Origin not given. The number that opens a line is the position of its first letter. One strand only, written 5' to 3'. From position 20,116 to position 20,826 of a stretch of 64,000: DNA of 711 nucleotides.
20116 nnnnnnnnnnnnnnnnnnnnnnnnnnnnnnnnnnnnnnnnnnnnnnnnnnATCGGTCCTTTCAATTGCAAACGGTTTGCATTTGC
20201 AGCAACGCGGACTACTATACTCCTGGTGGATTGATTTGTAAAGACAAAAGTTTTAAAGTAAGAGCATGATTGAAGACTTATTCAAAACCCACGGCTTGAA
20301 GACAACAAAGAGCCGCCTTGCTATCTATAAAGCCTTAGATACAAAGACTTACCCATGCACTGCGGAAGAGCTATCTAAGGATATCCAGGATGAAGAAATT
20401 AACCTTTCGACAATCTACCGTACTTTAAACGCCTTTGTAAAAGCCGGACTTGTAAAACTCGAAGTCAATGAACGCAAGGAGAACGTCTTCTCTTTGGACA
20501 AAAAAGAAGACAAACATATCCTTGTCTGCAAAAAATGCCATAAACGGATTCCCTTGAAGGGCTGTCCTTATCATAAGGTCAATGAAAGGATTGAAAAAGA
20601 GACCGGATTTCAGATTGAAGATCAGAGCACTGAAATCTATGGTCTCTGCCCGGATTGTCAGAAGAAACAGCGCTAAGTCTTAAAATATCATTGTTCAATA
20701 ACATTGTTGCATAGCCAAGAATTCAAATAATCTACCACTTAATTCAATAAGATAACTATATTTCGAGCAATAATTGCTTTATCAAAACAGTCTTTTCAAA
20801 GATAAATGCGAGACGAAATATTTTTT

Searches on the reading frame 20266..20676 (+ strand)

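Call 109: search_protein_families(library=pfam, proteins=[window:20266-20676:+], max_evalue=0.0001)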
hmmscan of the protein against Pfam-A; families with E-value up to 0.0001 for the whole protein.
window:20266-20676:+ (136 aa): 2 families
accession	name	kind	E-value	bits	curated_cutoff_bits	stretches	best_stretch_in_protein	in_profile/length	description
PF01475.25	FUR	-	2.6e-19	70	23.1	1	9-125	2-121/121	Ferric uptake regulator family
PF12840.13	HTH_20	-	1.3e-06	28.7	27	1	15-65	4-50/51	Helix-turn-helix domain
